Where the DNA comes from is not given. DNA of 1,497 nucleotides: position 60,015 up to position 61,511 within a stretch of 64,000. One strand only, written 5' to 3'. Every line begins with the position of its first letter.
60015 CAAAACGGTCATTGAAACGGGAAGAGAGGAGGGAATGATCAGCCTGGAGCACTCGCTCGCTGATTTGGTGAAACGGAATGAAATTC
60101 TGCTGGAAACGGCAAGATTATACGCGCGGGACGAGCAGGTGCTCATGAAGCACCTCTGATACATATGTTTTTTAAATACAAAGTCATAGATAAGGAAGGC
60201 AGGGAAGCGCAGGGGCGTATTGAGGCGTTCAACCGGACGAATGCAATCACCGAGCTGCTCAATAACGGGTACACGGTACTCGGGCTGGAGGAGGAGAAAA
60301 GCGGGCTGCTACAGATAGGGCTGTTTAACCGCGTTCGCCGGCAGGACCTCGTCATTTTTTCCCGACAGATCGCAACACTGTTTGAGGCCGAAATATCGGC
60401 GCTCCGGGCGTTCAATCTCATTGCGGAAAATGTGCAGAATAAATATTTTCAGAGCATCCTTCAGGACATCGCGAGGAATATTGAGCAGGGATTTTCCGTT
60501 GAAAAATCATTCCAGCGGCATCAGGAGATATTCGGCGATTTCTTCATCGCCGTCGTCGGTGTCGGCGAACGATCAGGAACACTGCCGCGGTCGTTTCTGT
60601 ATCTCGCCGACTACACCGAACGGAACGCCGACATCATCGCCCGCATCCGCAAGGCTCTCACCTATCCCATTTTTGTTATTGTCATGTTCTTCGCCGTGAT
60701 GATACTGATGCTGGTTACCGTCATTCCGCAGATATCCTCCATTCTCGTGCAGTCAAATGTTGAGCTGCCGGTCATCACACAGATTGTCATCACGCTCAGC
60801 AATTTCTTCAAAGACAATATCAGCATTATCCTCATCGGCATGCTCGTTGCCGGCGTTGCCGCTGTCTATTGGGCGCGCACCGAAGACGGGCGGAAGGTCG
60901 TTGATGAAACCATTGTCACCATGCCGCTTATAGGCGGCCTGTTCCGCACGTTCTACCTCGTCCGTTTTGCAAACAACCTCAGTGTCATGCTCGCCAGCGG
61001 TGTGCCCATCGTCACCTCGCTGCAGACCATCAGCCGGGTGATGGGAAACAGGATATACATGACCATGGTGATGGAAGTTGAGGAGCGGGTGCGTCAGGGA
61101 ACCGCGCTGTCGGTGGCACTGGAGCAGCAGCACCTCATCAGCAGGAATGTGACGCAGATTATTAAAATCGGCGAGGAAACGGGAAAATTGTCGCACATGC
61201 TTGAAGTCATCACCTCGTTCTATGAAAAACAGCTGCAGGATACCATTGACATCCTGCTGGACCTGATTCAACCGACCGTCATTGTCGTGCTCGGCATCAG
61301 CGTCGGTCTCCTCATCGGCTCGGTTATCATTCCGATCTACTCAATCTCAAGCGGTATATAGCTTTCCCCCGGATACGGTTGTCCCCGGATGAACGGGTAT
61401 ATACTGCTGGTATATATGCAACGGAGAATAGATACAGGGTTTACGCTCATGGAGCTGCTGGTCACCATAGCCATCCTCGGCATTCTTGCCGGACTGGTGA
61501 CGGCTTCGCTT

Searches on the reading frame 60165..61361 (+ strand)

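Call 26: search_protein_families(library=pfam, proteins=[window:60165-61361:+], max_evalue=0.0001)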
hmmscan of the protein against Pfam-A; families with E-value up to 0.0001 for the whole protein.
window:60165-61361:+ (398 aa): 1 family
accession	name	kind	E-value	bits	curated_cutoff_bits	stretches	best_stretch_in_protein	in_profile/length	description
PF00482.28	T2SSF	-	5.4e-49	165.8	25.2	2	65-188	1-125/125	Type II secretion system (T2SS), protein F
